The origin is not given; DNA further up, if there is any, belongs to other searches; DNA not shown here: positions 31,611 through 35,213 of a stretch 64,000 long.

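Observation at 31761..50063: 6,100-aa T9SS filament candidate: 9 beta-helix/CARDB units on a 9-Ig stalk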

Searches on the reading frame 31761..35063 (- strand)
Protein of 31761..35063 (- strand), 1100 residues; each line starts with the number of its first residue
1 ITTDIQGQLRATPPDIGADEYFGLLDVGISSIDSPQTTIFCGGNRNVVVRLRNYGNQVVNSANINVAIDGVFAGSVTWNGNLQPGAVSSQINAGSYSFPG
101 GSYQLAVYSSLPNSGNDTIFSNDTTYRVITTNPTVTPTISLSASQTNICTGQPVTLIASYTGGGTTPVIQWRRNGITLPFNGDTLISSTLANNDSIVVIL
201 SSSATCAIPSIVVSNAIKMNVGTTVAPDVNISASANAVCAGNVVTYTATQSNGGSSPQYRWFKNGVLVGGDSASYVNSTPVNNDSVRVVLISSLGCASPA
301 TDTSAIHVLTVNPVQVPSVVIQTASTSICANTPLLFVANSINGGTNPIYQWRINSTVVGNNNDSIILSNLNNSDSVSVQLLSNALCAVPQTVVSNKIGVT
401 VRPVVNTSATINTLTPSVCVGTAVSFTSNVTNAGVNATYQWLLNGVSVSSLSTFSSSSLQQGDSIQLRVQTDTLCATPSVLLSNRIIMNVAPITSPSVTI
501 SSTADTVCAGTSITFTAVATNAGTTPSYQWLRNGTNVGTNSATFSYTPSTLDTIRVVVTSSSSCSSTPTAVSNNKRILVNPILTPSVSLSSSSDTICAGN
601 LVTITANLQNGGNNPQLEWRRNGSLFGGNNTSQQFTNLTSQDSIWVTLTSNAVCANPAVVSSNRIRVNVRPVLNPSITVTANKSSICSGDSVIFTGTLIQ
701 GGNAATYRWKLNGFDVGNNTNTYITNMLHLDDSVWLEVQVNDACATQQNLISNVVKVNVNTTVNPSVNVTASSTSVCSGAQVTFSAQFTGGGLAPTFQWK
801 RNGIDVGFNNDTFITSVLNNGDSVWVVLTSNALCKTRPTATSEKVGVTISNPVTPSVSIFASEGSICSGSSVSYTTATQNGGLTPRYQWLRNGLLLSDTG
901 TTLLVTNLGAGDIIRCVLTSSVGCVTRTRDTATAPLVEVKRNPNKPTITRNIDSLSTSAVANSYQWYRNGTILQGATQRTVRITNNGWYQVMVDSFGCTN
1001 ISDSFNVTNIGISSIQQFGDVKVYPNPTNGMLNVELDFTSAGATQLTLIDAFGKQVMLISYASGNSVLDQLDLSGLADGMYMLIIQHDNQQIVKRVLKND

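Call 7: search_protein_families(library=pfam, proteins=[window:31761-35063:-], max_evalue=0.01)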
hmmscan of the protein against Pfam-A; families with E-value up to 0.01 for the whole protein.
window:31761-35063:- (1100 aa): 6 families
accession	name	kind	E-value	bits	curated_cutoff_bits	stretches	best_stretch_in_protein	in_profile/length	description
PF13927.12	Ig_3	-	9.8e-30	103.3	30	3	496-551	2-59/78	Immunoglobulin domain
PF19081.6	Ig_7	-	1.3e-15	57.9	27.3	0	765-842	1-77/84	Ig-like domain CHU_C associated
PF18962.6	Por_Secre_tail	-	2.2e-12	47.5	27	1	1023-1096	1-73/75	Secretion system C-terminal sorting domain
PF16820.11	PKD_3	-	1.7e-08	34.6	26.3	0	418-469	15-64/68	PKD-like domain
PF13895.12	Ig_2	-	1.3e-07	32.2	27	0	140-187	3-49/79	Immunoglobulin domain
PF06832.18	BiPBP_C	-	6.7e-07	29.6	26.8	0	958-993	40-78/90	Penicillin-Binding Protein C-terminus Family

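Call 8: search_protein_families(library=ncbifam, proteins=[window:31761-35063:-], max_evalue=0.01)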
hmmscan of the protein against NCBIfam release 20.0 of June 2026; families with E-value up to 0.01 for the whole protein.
window:31761-35063:- (1100 aa): 1 family
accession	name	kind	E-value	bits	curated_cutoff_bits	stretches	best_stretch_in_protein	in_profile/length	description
TIGR04183.1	Por_Secre_tail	domain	8.3e-11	41.7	23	1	1023-1099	1-72/72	T9SS type A sorting domain-containing protein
